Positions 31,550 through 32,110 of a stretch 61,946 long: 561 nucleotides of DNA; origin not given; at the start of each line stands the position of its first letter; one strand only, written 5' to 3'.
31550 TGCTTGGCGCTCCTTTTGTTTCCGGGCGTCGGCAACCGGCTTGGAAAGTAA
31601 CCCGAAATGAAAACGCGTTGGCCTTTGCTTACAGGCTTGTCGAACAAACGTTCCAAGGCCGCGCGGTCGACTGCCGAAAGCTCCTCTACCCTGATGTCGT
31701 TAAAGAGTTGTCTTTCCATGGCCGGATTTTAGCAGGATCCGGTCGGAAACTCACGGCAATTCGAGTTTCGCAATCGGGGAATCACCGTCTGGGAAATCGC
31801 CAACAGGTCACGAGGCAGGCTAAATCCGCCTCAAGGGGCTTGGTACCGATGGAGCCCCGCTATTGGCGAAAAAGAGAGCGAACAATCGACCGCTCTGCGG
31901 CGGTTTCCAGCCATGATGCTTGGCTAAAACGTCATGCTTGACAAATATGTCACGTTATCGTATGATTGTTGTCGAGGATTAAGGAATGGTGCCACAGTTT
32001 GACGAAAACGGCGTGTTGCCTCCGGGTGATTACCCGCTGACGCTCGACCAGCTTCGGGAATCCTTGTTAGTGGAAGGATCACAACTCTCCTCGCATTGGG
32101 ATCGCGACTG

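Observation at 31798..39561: Three copies of a ~70-nt element that keeps a three-helix fold through compensatory changes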

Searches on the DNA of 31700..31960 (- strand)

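Call 11: search_rna_families(source=window, start=31700, end=31960, threshold=evalue, max_evalue=10, show_alignments=3)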
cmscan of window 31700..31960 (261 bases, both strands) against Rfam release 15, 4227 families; matches with E-value up to 10: 1.
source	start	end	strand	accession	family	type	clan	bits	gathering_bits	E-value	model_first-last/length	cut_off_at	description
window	31743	31869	-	RF02230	sX11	Gene; sRNA;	-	15.7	70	0.79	1-138/138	no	Proteobacterial sRNA sX11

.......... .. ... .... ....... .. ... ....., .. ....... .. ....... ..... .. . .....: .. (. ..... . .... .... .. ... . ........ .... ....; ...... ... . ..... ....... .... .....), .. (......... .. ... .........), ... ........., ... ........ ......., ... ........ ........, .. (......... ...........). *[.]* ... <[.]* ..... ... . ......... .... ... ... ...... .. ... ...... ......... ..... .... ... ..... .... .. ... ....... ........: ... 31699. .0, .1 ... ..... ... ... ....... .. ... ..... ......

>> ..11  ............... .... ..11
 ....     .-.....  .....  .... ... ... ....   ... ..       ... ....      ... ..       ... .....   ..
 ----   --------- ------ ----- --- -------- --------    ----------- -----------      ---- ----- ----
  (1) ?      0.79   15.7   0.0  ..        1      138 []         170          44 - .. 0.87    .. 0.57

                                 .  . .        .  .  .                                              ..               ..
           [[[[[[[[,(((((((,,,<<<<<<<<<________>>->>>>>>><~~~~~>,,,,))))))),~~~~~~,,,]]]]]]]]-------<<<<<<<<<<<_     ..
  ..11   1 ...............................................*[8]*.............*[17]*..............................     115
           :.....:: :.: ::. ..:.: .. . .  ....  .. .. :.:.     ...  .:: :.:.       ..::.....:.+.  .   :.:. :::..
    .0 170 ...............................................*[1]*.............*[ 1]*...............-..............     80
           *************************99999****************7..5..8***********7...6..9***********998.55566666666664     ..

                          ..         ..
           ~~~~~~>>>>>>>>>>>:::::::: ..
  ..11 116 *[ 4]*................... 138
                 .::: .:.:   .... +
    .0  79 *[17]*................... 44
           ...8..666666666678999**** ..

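Call 30: build_rna_model(alignment_id=A3, structure=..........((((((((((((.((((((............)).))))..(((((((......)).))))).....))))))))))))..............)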
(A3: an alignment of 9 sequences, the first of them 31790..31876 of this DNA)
Model R1 built from alignment A3 (9 sequences, 102 columns); structure: as given.
model positions 91; base pairs 25; branch points 1; effective number of sequences 1.89; information 0.627 bits per position. Calibrated on 0.2 Mb of random sequence (short: E-values are rough).
structure used (alignment columns):
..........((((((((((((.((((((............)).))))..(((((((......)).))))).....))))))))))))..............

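Call 31: search_with_rna_model(model_id=R1, sources=[window, L003, L006, L007, L008], max_evalue=10, filters=off, show_alignments=0)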
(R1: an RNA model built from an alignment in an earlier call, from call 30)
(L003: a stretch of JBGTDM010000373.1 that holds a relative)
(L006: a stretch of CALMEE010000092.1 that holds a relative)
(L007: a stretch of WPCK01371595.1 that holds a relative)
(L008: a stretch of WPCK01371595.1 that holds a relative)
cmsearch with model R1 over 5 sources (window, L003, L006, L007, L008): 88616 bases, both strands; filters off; matches with E-value up to 10: 27.
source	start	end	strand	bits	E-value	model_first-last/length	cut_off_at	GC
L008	188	278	-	101.3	3.3e-27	1-91/91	no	0.63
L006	6482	6572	+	96.9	6.6e-26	1-91/91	no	0.54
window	31787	31877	-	96.3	9.7e-26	1-91/91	no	0.57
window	39478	39568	-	96.1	1.1e-25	1-91/91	no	0.62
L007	1897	1988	-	92.3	1.4e-24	1-91/91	no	0.63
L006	5540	5630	+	89.5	9.8e-24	1-91/91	no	0.54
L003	2046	2134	-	85.6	1.4e-22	1-91/91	no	0.64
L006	952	1040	+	83.9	4.4e-22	1-91/91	no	0.57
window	33309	33399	-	80.1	5.6e-21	1-91/91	no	0.55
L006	950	1038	-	13.7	0.18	1-91/91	no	0.56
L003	2048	2136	+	13.5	0.21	1-91/91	no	0.65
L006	2294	2332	+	12.2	0.5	1-91/91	no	0.59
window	39480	39570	+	11.6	0.72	1-91/91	no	0.62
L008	190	280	+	11.5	0.81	1-91/91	no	0.62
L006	5538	5628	-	11.3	0.89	1-91/91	no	0.54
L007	1899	1990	+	11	1.1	1-91/91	no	0.63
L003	5850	5885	-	10.7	1.3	1-91/91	no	0.64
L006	6480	6570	-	9.8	2.5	1-91/91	no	0.54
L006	1866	1914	-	8.9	4.6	1-91/91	no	0.55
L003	3705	3756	+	8.7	5.2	1-91/91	no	0.67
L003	5852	5887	+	8.5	6.2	1-91/91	no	0.64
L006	7384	7430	+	7.9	8.9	1-91/91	no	0.49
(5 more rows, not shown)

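Call 39: search_dna_similar(query=window:31790-31876:+, collection=plasmids, mode=distant, max_evalue=0.01)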
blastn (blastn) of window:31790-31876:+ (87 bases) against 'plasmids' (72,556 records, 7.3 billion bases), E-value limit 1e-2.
No match.

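Call 48: search_with_rna_model(model_id=R1, sources=[L009, L010, L011, L012, L013, L014], max_evalue=1, filters=off, show_alignments=6)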
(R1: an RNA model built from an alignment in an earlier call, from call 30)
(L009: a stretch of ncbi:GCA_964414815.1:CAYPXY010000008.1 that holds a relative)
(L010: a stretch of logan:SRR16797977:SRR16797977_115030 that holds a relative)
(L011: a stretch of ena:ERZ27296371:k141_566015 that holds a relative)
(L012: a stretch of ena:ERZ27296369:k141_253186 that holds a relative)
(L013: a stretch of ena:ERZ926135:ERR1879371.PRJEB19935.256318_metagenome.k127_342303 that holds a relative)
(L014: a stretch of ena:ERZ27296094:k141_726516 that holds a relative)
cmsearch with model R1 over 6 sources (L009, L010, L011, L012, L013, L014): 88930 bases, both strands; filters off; matches with E-value up to 1: 12.
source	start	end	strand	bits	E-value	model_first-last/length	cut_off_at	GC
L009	7219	7301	+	53.6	3.3e-13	1-91/91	no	0.54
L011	15799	15882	+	20.7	0.0015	1-91/91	no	0.5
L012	17666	17749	+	20.7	0.0015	1-91/91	no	0.5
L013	15810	15893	+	20.7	0.0015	1-91/91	no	0.5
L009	7217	7299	-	15.3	0.062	1-91/91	no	0.54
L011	2441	2527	+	12.5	0.39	1-91/91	no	0.47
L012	4308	4394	+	12.5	0.39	1-91/91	no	0.47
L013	2452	2538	+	12.5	0.39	1-91/91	no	0.47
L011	3336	3373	-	11.6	0.73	1-91/91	no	0.45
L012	5203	5240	-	11.6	0.73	1-91/91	no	0.45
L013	3347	3384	-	11.6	0.73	1-91/91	no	0.45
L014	5203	5240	-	11.6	0.73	1-91/91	no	0.45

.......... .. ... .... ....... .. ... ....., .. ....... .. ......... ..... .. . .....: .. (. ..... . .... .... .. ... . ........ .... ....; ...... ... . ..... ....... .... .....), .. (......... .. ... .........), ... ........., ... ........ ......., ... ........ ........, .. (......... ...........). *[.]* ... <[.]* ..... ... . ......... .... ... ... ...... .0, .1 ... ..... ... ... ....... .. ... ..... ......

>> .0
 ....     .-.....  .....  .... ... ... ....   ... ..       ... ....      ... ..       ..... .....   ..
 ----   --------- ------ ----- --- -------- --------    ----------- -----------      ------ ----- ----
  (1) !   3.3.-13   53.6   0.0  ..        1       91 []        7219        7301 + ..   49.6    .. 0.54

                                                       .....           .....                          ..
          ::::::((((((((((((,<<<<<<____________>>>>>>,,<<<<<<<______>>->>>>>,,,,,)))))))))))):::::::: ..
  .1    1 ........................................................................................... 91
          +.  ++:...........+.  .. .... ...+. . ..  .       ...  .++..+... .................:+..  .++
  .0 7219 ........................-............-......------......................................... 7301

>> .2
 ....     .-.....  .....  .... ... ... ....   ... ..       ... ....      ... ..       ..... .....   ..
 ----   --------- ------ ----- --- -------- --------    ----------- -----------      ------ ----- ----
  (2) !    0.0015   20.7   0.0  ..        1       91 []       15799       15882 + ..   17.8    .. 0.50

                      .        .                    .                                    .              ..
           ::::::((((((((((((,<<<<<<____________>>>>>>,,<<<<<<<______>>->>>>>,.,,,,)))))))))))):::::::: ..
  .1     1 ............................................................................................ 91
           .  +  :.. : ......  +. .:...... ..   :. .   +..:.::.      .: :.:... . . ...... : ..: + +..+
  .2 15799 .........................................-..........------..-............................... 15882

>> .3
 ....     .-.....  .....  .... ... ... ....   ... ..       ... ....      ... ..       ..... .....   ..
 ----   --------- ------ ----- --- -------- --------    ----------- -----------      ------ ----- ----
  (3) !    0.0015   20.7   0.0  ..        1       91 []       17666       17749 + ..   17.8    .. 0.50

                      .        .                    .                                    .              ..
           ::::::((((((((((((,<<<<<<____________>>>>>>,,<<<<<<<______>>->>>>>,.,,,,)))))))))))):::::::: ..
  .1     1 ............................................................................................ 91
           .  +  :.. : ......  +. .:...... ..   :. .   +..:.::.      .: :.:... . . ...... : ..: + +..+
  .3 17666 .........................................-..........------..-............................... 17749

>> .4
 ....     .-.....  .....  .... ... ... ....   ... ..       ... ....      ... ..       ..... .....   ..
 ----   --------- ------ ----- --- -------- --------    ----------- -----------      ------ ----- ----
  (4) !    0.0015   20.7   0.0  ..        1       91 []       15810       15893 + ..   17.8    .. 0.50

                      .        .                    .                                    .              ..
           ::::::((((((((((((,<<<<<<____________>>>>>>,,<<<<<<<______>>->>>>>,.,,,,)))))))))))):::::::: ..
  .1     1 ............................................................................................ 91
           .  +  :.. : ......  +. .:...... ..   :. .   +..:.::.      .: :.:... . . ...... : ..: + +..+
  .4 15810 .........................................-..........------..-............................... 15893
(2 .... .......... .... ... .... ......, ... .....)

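Call 56: search_with_rna_model(model_id=R1, sources=[L015, L016, L017, L018, L019], max_evalue=1, filters=off, show_alignments=0)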
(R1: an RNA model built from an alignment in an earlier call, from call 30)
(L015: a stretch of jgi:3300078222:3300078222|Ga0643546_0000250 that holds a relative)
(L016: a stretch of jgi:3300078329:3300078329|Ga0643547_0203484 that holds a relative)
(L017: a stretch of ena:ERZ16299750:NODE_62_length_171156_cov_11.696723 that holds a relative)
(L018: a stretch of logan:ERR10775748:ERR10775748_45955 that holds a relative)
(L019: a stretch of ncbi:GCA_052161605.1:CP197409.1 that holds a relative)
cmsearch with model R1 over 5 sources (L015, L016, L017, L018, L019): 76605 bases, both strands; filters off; matches with E-value up to 1: 16.
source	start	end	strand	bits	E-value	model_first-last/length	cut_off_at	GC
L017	16742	16832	+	86.2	8.1e-23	1-91/91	no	0.57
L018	11090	11180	+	86.2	8.1e-23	1-91/91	no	0.57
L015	9617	9706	+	86.1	8.6e-23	1-91/91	no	0.54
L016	196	285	+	86.1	8.6e-23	1-91/91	no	0.54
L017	9628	9716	+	83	7e-22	1-91/91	no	0.57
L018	3976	4064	+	83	7e-22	1-91/91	no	0.57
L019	12865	12950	+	50.1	3.2e-12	1-91/91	no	0.51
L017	14763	14824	+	26.6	2.4e-05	12-78/91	no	0.58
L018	9111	9172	+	26.6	2.4e-05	12-78/91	no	0.58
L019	12863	12948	-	16.7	0.02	1-91/91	no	0.52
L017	19280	19362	+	16.1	0.03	1-91/91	no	0.6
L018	13628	13710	+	16.1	0.03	1-91/91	no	0.6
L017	9626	9714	-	14.6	0.084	1-91/91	no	0.56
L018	3974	4062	-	14.6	0.084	1-91/91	no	0.56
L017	19985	20064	+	11.7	0.61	1-91/91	no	0.47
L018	14333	14412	+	11.7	0.61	1-91/91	no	0.47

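Call 61: search_with_rna_model(model_id=R1, sources=[L020, L022, L023, L025, L026, L027], max_evalue=1, filters=default, show_alignments=0)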
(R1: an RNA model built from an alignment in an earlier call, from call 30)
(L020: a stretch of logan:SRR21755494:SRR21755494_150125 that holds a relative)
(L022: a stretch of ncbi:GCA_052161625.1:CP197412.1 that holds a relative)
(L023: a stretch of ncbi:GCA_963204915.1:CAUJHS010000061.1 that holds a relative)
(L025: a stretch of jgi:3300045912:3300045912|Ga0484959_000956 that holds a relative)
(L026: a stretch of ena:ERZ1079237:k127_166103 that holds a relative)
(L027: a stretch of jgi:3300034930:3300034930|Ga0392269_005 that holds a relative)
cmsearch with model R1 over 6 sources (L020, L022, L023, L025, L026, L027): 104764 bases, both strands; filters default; matches with E-value up to 1: 4.
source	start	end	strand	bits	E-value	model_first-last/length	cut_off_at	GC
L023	15230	15315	+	43.7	3.2e-10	1-91/91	no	0.62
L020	9796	9878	+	40.9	2.2e-09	1-91/91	no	0.58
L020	252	338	+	36.6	3.9e-08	1-91/91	no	0.52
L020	9076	9156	+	29.4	5e-06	1-91/91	no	0.47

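Call 62: search_with_rna_model(model_id=R1, sources=[window, L003, L006, L007, L008, L009, L011, L015, L017, L019, L020, L023], max_evalue=0.01, filters=default, make_alignment=true)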
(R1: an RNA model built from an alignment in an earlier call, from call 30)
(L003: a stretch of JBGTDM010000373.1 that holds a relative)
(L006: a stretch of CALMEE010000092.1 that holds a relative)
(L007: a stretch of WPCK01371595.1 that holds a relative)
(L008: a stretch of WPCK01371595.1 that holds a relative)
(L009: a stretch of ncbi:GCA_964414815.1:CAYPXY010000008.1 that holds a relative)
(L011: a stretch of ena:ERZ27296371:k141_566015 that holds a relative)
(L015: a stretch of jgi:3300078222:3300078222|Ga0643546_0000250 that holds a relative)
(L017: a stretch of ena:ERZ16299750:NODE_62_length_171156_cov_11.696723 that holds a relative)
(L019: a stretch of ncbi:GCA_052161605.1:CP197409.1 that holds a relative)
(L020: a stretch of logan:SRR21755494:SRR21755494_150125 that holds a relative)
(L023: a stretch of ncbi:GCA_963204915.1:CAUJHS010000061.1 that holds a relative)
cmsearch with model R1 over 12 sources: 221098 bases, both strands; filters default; matches with E-value up to 0.01: 20.
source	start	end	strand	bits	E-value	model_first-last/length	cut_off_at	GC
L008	188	278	-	101.4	8.1e-27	1-91/91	no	0.63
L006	6482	6572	+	96.9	1.6e-25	1-91/91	no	0.54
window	31787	31877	-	96.4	2.4e-25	1-91/91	no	0.57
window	39478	39568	-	96.1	2.8e-25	1-91/91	no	0.62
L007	1897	1988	-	92.3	3.6e-24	1-91/91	no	0.63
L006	5540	5630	+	89.5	2.4e-23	1-91/91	no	0.54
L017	16742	16832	+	86.2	2.3e-22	1-91/91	no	0.57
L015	9617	9706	+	86.1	2.5e-22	1-91/91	no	0.54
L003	2046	2134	-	85.6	3.4e-22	1-91/91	no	0.64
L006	952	1040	+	83.9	1.1e-21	1-91/91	no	0.57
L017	9628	9716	+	83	2e-21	1-91/91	no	0.57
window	33309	33399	-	80.1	1.4e-20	1-91/91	no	0.55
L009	7219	7301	+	53.7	8.2e-13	1-91/91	no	0.54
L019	12865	12950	+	50.1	9.2e-12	1-91/91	no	0.51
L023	15230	15315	+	43.7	6.8e-10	1-91/91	no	0.62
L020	9796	9878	+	40.9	4.7e-09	1-91/91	no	0.58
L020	252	338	+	36.6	8.2e-08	1-91/91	no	0.52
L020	9076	9156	+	29.4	1.1e-05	1-91/91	no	0.47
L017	14763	14824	+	26.6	7.5e-05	12-78/91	no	0.58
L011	15799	15882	+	20.8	0.0038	1-91/91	no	0.5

Alignment A5: 20 matches aligned to the model, 102 columns, each read 5' to 3' on its own strand. Consensus structure (alignment columns), stored with it:
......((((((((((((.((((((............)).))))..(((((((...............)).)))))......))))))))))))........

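Call 83: build_rna_model(alignment_id=A5)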
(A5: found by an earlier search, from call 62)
Model R3 built from alignment A5 (20 sequences, 102 columns); structure: stored with the alignment.
model positions 91; base pairs 25; branch points 1; effective number of sequences 3.05; information 0.626 bits per position. Calibrated on 0.2 Mb of random sequence (short: E-values are rough).
structure used (alignment columns):
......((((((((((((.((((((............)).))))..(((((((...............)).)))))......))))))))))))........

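Call 86: search_with_rna_model(model_id=R3, sources=[window, L003, L006, L007, L008, L009, L011, L015, L017, L019, L020, L022, L023, L025, L026, L028, L029], max_evalue=0.1, filters=default, make_alignment=true)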
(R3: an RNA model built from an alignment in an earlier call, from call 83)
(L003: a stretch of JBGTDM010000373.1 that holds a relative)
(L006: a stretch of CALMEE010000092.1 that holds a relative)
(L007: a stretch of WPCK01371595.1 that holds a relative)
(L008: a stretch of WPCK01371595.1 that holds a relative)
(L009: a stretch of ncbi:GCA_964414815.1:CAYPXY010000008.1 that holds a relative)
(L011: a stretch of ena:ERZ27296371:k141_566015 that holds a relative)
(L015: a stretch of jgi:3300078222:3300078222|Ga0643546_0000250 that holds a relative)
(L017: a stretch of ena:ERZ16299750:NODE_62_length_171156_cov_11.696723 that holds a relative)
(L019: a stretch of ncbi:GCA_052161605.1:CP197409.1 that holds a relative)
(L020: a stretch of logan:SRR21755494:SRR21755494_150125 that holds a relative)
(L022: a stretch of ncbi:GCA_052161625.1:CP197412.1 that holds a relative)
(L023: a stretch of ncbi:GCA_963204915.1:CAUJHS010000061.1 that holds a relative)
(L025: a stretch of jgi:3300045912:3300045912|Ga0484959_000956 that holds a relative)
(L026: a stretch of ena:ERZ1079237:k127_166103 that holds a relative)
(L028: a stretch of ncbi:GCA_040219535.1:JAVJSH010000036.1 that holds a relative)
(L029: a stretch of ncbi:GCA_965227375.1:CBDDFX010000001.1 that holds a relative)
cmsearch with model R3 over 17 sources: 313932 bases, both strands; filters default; matches with E-value up to 0.1: 22.
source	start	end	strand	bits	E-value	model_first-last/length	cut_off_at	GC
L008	188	278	-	95.9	1.1e-22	1-91/91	no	0.63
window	31787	31877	-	93.1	6.4e-22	1-91/91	no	0.57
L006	6482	6572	+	92.3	1e-21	1-91/91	no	0.54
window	39478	39568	-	90.6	3.1e-21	1-91/91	no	0.62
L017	16742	16832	+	88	1.5e-20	1-91/91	no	0.57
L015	9617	9706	+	87.8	1.7e-20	1-91/91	no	0.54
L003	2046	2134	-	87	2.9e-20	1-91/91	no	0.64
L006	952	1040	+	86.7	3.4e-20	1-91/91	no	0.57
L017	9628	9716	+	86.5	3.8e-20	1-91/91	no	0.57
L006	5540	5630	+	85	9.9e-20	1-91/91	no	0.54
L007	1897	1988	-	84.8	1.1e-19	1-91/91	no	0.63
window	33309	33399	-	69.8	1.1e-15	1-91/91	no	0.55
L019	12865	12950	+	63.7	5e-14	1-91/91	no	0.51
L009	7219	7301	+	62.1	1.3e-13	1-91/91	no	0.54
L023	15230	15315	+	59.3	7.6e-13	1-91/91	no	0.62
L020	9796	9878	+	58.4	1.3e-12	1-91/91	no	0.58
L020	252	338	+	54.9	1.1e-11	1-91/91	no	0.52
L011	15799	15882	+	51.8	7.5e-11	1-91/91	no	0.5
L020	9076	9156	+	50.4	1.9e-10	1-91/91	no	0.47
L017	14763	14824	+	35.3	2e-06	12-78/91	no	0.58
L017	19280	19362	+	18.8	0.054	1-91/91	no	0.6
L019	12863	12948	-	18.7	0.056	1-91/91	no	0.52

Alignment A9: 22 matches aligned to the model, 140 columns, each read 5' to 3' on its own strand. Consensus structure (alignment columns), stored with it:
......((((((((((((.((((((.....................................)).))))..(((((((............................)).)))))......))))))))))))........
